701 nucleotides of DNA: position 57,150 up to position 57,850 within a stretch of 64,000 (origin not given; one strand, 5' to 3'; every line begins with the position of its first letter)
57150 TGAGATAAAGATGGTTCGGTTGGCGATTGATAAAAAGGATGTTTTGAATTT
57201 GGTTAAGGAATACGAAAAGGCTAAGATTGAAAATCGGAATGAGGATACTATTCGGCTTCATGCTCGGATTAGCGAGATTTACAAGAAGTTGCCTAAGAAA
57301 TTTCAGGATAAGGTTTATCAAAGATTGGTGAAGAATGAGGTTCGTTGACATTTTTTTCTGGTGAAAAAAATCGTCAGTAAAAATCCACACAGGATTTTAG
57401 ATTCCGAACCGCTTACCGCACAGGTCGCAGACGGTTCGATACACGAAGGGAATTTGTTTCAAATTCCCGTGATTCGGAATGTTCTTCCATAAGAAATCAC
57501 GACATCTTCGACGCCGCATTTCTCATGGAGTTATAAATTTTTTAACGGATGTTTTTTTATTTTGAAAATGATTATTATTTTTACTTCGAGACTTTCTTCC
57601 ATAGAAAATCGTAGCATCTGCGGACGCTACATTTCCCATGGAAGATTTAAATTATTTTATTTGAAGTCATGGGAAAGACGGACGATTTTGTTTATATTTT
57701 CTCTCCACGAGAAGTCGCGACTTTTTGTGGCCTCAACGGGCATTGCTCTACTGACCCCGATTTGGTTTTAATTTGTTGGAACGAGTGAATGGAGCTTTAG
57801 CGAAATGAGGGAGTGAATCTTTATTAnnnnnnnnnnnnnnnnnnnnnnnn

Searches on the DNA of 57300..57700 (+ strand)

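Call 75: build_rna_model(alignment_id=A4, structure=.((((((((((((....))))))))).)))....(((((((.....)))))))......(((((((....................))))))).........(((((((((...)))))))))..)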
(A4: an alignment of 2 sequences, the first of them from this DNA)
Model R1 built from alignment A4 (2 sequences, 125 columns); structure: as given.
model positions 125; base pairs 35; branch points 3; effective number of sequences 1; information 0.589 bits per position. Calibrated on 0.2 Mb of random sequence (short: E-values are rough).
structure used (alignment columns):
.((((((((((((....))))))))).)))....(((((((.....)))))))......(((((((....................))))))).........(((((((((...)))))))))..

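Call 77: search_with_rna_model(model_id=R1, sources=[window, L001], max_evalue=0.00001, make_alignment=true)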
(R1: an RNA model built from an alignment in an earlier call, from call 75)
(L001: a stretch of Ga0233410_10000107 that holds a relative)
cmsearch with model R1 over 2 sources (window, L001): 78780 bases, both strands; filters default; matches with E-value up to 0.00001: 3.
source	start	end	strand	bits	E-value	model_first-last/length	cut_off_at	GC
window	57346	57470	+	153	6e-38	1-125/125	no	0.42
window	48036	48230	+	102.1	9.5e-25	1-125/125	no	0.4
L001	1957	2068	-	75.5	7.5e-18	1-125/125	no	0.38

Alignment A6: 3 matches aligned to the model, 201 columns, each read 5' to 3' on its own strand. Consensus structure (alignment columns), stored with it:
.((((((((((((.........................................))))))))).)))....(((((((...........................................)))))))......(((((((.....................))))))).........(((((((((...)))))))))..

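Call 85: search_rna_families(source=window, start=57300, end=57700, threshold=evalue, max_evalue=10)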
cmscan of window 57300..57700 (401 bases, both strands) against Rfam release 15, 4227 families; matches with E-value up to 10: 14.
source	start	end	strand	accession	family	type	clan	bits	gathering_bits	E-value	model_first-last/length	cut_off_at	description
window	57596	57652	-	RF00402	SNORA25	Gene; snRNA; snoRNA; HACA-box;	-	21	85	0.26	64-121/128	no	Small nucleolar RNA SNORA25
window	57477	57609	-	RF03532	SQ2397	Cis-reg;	-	19.5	100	0.32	1-243/243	no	Cis-regulator of HTH transcription factor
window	57477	57598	-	RF02316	TtnuHACA9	Gene; snRNA; snoRNA; HACA-box;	-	18.6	100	1.5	1-135/135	no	Tetrahymena snoRNA TtnuHACA9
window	57592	57648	-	RF04210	MIR8643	Gene; miRNA;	-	18.5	135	0.36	1-150/150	no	MIR8643 microRNA precursor family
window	57309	57360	+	RF04319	BTncRNA_FopS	Gene; sRNA;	-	16.2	56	5.2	23-71/71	no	Bacteroidetes FopS (family of paralogous sRNAs)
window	57594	57646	-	RF03802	MIR5649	Gene; miRNA;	-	15.1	100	4.2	1-101/101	no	MIR5649 microRNA precursor family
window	57535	57651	+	RF00402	SNORA25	Gene; snRNA; snoRNA; HACA-box;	-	14.8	85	6.2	1-128/128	no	Small nucleolar RNA SNORA25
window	57582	57658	-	RF00885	MIR821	Gene; miRNA;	-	14.6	249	2.2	1-275/275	no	MIR821 microRNA precursor family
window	57300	57326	-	RF00278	SNORD50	Gene; snRNA; snoRNA; CD-box;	-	13.8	42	7.5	1-26/72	3'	Small nucleolar RNA SNORD50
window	57323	57350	+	RF01139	sR2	Gene; snRNA; snoRNA; CD-box;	-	13.5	42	1.3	26-57/57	no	Small nucleolar RNA sR2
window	57590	57649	-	RF04097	MIR2630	Gene; miRNA;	-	12.1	144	8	1-229/229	no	MIR2630 microRNA precursor family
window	57446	57586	-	RF02376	antisense_SR1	Gene; sRNA;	-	11.5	45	7.1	1-210/210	no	SR1 sRNA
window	57543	57605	-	RF00064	HgcG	Gene; snRNA; snoRNA; HACA-box;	-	11.2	77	0.61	1-276/276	no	HgcG RNA (Pab40)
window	57622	57699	-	RF01851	cyano_tmRNA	Gene;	CL00001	8.7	70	3.7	167-288/288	no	Cyanobacteria transfer-messenger RNA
